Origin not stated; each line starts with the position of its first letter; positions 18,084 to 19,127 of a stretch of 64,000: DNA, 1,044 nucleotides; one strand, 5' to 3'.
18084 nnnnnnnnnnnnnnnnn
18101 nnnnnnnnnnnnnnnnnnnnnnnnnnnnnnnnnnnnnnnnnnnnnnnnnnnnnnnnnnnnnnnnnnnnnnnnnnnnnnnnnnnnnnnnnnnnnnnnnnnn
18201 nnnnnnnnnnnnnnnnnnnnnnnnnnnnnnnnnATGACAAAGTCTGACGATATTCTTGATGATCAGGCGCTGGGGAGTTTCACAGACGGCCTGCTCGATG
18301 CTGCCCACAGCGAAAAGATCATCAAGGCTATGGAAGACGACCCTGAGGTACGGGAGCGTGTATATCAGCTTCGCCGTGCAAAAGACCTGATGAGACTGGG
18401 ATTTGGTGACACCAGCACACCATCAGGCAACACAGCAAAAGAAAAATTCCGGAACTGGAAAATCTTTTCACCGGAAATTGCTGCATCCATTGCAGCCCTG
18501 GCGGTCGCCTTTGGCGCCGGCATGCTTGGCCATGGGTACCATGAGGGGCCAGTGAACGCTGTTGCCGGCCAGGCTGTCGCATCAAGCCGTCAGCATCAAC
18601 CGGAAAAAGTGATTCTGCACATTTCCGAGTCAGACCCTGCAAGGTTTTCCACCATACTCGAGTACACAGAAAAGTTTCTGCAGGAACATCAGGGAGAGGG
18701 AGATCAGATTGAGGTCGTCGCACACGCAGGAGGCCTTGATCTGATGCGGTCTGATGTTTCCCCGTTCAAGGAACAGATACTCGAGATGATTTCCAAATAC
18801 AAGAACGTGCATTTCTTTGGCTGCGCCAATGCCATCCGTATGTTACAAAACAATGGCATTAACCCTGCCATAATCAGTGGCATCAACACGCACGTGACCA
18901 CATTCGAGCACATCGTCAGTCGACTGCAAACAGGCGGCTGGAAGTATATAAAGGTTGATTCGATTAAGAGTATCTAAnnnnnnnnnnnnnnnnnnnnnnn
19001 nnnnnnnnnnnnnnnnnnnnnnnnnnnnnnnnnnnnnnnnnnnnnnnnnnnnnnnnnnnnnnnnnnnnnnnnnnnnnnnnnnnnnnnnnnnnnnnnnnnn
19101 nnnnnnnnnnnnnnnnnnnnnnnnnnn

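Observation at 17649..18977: ECF sigma factor controlled by an anti-sigma factor whose periplasmic sensor is a DsrE/DsrF-like (sulfur-relay fold) domain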

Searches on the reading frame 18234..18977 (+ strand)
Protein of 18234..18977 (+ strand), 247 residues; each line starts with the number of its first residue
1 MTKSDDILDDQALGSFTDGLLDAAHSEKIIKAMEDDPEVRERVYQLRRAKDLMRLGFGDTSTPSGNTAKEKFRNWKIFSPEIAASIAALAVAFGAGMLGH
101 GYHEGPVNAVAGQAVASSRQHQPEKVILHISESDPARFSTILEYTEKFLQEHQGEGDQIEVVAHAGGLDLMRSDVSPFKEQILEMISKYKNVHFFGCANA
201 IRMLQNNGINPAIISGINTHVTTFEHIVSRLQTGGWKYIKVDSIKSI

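Call 3: search_protein_families(library=pfam, proteins=[window:18234-18977:+], max_evalue=0.01)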
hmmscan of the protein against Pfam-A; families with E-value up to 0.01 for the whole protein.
window:18234-18977:+ (247 aa): 0 families

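Call 4: search_protein_families(library=ncbifam, proteins=[window:18234-18977:+], max_evalue=0.01)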
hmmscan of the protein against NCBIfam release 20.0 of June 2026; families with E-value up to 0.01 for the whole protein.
window:18234-18977:+ (247 aa): 0 families

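Call 5: find_homologous_proteins(query=window:18234-18977:+, max_evalue=0.001)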
Query window:18234-18977:+ (247 aa): 147 proteins with E <= 0.001 among 929 candidates; the best 120 are listed.
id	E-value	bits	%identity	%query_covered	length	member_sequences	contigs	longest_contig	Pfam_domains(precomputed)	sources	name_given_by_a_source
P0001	5.8e-149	512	93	100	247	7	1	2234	-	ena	-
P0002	6.7e-108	378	71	100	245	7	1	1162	-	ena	-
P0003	7.7e-108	378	69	99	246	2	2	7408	-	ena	-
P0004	6.6e-104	365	67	100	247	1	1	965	-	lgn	-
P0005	8.1e-96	338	62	99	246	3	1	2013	-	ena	-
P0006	2.7e-92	327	61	100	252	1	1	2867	-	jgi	jgi:intracellular sulfur oxidation DsrE/DsrF family protein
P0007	3.0e-91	323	62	99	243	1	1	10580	-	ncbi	-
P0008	6.8e-91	322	60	97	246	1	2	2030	-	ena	-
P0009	7.5e-91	322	59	99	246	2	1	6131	-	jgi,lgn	jgi:intracellular sulfur oxidation DsrE/DsrF family protein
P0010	5.3e-90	319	61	100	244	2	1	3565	-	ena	-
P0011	1.2e-89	318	58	98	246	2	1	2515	-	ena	-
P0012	4.0e-89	316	61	99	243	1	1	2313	-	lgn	-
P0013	4.5e-89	316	59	97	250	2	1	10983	-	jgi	jgi:intracellular sulfur oxidation DsrE/DsrF family protein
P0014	2.3e-88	314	60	99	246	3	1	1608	-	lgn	-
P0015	2.3e-88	314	59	99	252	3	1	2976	-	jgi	jgi:intracellular sulfur oxidation DsrE/DsrF family protein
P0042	1.1e-71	259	52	100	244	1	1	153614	-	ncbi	-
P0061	1.6e-60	223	44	98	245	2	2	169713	-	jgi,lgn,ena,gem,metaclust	metaclust:\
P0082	1.1e-57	213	47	99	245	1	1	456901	-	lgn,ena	-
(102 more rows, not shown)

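Call 6: search_protein_families(library=pfam, proteins=[window:18234-18977:+], max_evalue=10)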
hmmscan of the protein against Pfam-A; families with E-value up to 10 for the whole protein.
window:18234-18977:+ (247 aa): 2 families
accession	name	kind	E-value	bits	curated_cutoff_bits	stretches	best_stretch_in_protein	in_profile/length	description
PF01973.23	MptE-like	-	0.067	13.4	34.6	1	183-228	41-87/171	6-hydroxymethylpterin diphosphokinase MptE-like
PF21148.3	NSUN5_fdxn-like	-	0.071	14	24.5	1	217-241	7-31/78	NOL1/NOP2/Sun domain family member 5, ferredoxin-like domain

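Call 9: search_solved_structures(query=A1, max_evalue=10, show_alignments=3)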
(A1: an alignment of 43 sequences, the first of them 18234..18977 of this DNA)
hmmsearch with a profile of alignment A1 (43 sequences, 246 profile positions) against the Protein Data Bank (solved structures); distinct sequences matched with E-value up to 10: 8.
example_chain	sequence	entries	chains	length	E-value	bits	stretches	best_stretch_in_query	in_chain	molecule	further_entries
1l1s_A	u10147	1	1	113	3.3e-10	43.3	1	124-239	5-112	hypothetical protein MTH1491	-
2pd2_A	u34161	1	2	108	0.022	17.8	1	153-238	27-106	Hypothetical protein ST0148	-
2h0q_A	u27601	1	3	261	0.21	14.5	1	127-196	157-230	Suppressor of T-cell receptor signaling 1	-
3mbk_A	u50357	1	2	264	0.22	14.5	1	127-196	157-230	Ubiquitin-associated and SH3 domain-containing protein B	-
2ikq_A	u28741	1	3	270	0.23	14.4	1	127-196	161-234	Suppressor of T-cell receptor signaling 1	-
5w5g_A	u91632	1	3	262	0.38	13.7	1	127-196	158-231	Ubiquitin-associated and SH3 domain-containing protein B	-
5vr6_A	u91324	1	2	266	0.39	13.6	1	127-196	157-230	Ubiquitin-associated and SH3 domain-containing protein B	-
8u5m_A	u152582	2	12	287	0.45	13.4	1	127-196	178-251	Ubiquitin-associated and SH3 domain-containing protein B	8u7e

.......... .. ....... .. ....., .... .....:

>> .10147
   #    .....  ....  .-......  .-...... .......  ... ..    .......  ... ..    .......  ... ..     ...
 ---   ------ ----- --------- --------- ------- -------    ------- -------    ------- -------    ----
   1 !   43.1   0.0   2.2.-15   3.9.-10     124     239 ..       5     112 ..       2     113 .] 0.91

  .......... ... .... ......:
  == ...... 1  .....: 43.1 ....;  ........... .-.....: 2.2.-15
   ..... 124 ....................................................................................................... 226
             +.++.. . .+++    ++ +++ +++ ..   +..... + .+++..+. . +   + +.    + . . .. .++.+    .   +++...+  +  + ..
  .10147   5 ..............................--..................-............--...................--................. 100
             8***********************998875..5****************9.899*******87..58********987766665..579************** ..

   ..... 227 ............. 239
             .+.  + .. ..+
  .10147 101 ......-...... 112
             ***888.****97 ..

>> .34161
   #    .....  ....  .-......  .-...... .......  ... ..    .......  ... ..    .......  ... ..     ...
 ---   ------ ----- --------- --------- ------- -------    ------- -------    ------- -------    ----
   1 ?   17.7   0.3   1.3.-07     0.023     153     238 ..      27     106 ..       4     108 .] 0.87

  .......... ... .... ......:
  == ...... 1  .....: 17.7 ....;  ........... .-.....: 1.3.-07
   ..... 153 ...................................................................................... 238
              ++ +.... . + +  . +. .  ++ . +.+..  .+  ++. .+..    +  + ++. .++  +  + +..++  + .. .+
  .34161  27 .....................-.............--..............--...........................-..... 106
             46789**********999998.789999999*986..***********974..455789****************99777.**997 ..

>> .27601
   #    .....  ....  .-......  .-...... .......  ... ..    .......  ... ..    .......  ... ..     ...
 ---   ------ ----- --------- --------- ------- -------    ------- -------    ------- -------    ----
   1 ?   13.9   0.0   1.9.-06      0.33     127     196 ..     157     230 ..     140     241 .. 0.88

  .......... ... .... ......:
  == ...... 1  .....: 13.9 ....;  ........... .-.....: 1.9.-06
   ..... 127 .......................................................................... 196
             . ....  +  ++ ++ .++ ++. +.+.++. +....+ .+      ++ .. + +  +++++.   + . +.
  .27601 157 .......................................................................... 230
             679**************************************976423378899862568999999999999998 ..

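Call 11: find_encoding_contigs(protein=window:18234-18977:+, flank=10000, max_places=4)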
Protein window:18234-18977:+ (247 aa): 1 contig read that carries it; 1 place shown.
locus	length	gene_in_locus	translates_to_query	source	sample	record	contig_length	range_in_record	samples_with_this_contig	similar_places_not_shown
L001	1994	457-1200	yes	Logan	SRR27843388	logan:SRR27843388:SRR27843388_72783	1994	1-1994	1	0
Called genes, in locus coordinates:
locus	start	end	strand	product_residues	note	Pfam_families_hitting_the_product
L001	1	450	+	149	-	?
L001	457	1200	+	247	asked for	-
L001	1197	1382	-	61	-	-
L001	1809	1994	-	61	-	?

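Call 12: find_encoding_contigs(protein=P0042, flank=8000, max_places=2)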
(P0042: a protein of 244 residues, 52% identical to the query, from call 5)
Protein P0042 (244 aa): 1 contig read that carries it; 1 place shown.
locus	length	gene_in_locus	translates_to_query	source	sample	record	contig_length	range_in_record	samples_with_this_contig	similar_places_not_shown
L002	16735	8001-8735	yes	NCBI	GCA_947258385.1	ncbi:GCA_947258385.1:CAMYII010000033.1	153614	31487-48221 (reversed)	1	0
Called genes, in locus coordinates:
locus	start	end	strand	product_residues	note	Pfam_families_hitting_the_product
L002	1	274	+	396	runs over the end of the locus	PF06965:Na_H_antiport_1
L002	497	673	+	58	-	-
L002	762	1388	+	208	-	PF01243:PNPOx_N, PF10590:PNP_phzG_C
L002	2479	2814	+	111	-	-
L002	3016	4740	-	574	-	PF03092:BT1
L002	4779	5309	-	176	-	PF12975:DUF3859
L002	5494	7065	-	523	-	-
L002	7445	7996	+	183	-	PF04542:Sigma70_r2, PF07638:Sigma70_ECF (faint), PF08281:Sigma70_r4_2, PF04545:Sigma70_r4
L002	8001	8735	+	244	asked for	-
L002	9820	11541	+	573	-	PF00034:Cytochrom_C (faint), PF03150:CCP_MauG, PF13442:Cytochrome_CBB3 (faint)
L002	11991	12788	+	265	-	PF03734:YkuD (weak)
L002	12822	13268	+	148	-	PF00293:NUDIX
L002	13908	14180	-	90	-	-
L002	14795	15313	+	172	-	PF02798:GST_N, PF13409:GST_N_2, PF13417:GST_N_3, PF14834:GST_C_4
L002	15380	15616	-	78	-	PF20075:DUF6471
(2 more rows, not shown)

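Call 13: find_encoding_contigs(protein=P0082, flank=8000, max_places=2)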
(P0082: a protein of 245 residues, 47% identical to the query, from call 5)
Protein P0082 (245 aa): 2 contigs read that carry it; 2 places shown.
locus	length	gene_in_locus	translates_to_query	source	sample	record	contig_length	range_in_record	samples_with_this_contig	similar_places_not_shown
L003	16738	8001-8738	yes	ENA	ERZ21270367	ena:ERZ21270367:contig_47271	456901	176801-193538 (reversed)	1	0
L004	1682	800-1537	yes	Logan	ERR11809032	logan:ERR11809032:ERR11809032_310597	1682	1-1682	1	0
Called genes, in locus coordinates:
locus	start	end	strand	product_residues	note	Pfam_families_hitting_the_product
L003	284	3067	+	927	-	-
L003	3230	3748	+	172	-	-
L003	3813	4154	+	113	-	-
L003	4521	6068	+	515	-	-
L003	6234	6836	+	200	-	PF12975:DUF3859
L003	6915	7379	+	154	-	PF03625:DUF302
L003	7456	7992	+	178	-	PF04542:Sigma70_r2, PF08281:Sigma70_r4_2, PF04545:Sigma70_r4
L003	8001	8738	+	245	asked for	-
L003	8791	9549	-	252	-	PF00106:adh_short, PF23441:SDR (weak), PF08659:KR, PF13561:adh_short_C2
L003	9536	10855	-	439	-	PF00890:FAD_binding_2 (faint), PF01266:DAO (weak), PF01593:Amino_oxidase, PF03486:HI0933_like (faint), PF07992:Pyr_redox_2 (faint), PF13450:NAD_binding_8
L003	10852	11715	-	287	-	PF00494:SQS_PSY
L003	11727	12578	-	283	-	PF00494:SQS_PSY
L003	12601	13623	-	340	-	PF00072:Response_reg, PF00990:GGDEF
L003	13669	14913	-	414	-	PF02646:RmuC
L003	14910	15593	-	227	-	PF00702:Hydrolase, PF12710:HAD, PF13419:HAD_2, PF13242:Hydrolase_like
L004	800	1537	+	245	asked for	-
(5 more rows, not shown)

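Call 14: find_encoding_contigs(protein=P0061, flank=8000, max_places=2)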
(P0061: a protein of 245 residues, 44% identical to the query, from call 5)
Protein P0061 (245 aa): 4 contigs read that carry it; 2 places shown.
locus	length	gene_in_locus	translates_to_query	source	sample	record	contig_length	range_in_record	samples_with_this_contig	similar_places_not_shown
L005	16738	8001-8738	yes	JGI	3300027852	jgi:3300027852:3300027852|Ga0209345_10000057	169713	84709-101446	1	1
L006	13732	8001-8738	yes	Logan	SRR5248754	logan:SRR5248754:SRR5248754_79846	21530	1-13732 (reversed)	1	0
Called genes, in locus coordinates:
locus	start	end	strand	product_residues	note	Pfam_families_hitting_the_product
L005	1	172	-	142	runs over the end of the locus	-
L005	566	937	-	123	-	PF04542:Sigma70_r2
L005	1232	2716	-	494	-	PF00657:Lipase_GDSL (weak), PF13472:Lipase_GDSL_2 (faint)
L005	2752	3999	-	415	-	PF03349:Toluene_X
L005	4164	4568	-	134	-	PF03061:4HBT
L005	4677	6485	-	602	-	PF00501:AMP-binding, PF23562:AMP-binding_C_3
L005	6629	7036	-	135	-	PF00578:AhpC-TSA, PF08534:Redoxin, PF00085:Thioredoxin (weak), PF13098:Thioredoxin_2, PF13905:Thioredoxin_8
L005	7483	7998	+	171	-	PF04542:Sigma70_r2, PF08281:Sigma70_r4_2, PF04545:Sigma70_r4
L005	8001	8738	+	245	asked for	-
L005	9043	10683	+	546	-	-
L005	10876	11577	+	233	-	-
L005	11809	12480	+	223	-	PF12975:DUF3859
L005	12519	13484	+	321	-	PF00005:ABC_tran, PF13304:AAA_21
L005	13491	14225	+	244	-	PF12730:ABC2_membrane_4, PF12679:ABC2_membrane_2, PF12698:ABC2_membrane_3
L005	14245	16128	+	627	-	PF23357:DUF7088, PF09822:ABC_transp_aux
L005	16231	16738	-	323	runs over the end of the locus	PF08003:Methyltransf_9, PF13489:Methyltransf_23, PF13847:Methyltransf_31, PF08241:Methyltransf_11, PF08242:Methyltransf_12, PF13649:Methyltransf_25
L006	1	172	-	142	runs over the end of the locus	-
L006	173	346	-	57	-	-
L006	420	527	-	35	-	-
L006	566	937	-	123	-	PF04542:Sigma70_r2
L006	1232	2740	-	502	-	PF00657:Lipase_GDSL (weak), PF13472:Lipase_GDSL_2 (faint)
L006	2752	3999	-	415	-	PF03349:Toluene_X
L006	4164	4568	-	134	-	PF03061:4HBT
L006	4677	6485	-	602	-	PF00501:AMP-binding, PF23562:AMP-binding_C_3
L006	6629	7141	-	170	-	PF00578:AhpC-TSA, PF08534:Redoxin, PF00085:Thioredoxin (weak), PF13098:Thioredoxin_2, PF13905:Thioredoxin_8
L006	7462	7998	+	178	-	PF04542:Sigma70_r2, PF08281:Sigma70_r4_2, PF04545:Sigma70_r4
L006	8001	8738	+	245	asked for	-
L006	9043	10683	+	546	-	-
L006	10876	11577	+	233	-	-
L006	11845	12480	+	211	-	PF12975:DUF3859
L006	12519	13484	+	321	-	PF00005:ABC_tran, PF13304:AAA_21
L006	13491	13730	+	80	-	?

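Call 20: predict_structure(alignment_id=A1)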
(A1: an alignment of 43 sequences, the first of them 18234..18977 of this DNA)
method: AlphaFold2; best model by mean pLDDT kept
length: 247 residues; sequences in the alignment: 43
mean_pLDDT: 75.5   pTM: 0.51
mean pLDDT of the five models: 75.5, 74.5, 74.1, 72.3, 71.0
residues with pLDDT >= 90: 117; 70-90: 52; 50-70: 11; < 50: 67
segments of 3 or more residues with pLDDT < 50: 1-5, 60-119
pLDDT, mean of each block of 10 residues (from residue 1): 52 89 90 90 89 69 39 38 41 41 33 43 89 90 95 89 90 95 96 94 93 94 91 90 61
secondary structure, 60 per line:
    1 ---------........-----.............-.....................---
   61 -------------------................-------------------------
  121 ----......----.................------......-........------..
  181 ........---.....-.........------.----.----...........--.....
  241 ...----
elements in order: H10-17 H23-35 H37-57 H80-95 E125-130 H135-151 E158-163 H165-171 H179-188 E192-196 H198-206 H223-233 E236-240

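Call 23: fold_search(model_id=the predicted structure, library=pdb)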
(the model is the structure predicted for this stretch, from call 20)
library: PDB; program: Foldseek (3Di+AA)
matches with E <= 10: 1481; with E <= 0.001: 5
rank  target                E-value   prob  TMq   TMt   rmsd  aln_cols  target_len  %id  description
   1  1l1s                  6.5e-09  1.00  0.40  0.86   2.3       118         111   29  Structure of Protein of Unknown Function MTH1491 from Methanobacterium thermoautotrophicum (released 2002-05-29)
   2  2pd2_A                8.4e-07  1.00  0.38  0.81   2.7       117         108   24  Crystal structure of (ST0148) conserved hypothetical from Sulfolobus Tokodaii Strain7 (released 2007-10-02)
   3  8uja_A                5.8e-06  1.00  0.38  0.81   2.7       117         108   23  T33-fn10 - Designed Tetrahedral Protein Cage Using Fragment-based Hydrogen Bond Networks (released 2024-03-06)
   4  3pnx_A                5.5e-04  1.00  0.32  0.47   8.5       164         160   12  Crystal structure of a putative sulfurtransferase dsrE (Swol_2425) from Syntrophomonas wolfei str. Goettingen at 1.92  (released 2010-12-15)
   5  3mc3                  8.0e-04  1.00  0.33  0.61   4.1       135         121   12  Crystal structure of DsrE/DsrF-like family protein (NP_342589.1) from SULFOLOBUS SOLFATARICUS at 1.49 A resolution (released 2010-05-19)
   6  2qtl                  1.0e-02  0.75  0.22  0.14   8.2       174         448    9  Crystal Structure of the FAD-containing FNR-like Module of Human Methionine Synthase Reductase (released 2007-11-13)
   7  8ir1_w                1.2e-02  0.66  0.19  0.12  22.1       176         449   14  human nuclear pre-60S ribosomal particle - State A (released 2023-08-09)
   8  3p0j_C                2.7e-02  0.57  0.21  0.09  23.8       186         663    9  Leishmania major Tyrosyl-tRNA synthetase in complex with tyrosinol, triclinic crystal form 1 (released 2011-03-23)
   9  3fjo                  2.7e-02  0.23  0.16  0.09   9.6       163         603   11  Structure of chimeric YH CPR (released 2009-06-16)
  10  2qtz                  3.3e-02  0.51  0.21  0.14   8.3       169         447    9  Crystal Structure of the NADP+-bound FAD-containing FNR-like Module of Human Methionine Synthase Reductase (released 2007-11-13)
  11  4b31_B                4.3e-02  0.38  0.18  0.09   9.7       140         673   14  Probing the active center of catalase-phenol oxidase from Scytalidium thermophilum (released 2013-04-10)
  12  6fwt                  4.6e-02  0.33  0.14  0.13   7.9        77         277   22  Crystal structure of human wild type beta-1,4-galactosyltransferase-1 (B4GalT1) in apo-open monomeric form (released 2018-10-10)
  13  3e70                  4.6e-02  0.23  0.21  0.18  20.9       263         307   14  Structures and conformations in solution of the Signal Recognition Particle Receptor from the Archaeon Pyrococcus Furios (released 2008-11-18)
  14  1f20                  4.9e-02  0.35  0.21  0.14   8.5       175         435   11  CRYSTAL STRUCTURE OF RAT NEURONAL NITRIC-OXIDE SYNTHASE FAD/NADP+ DOMAIN AT 1.9A RESOLUTION. (released 2001-10-10)
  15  8pv6_Cd               5.5e-02  0.21  0.19  0.12  23.1       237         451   16  Chaetomium thermophilum pre-60S State 3 - post-5S rotation with Rix1 complex with Foot - composite structure (released 2023-11-15)
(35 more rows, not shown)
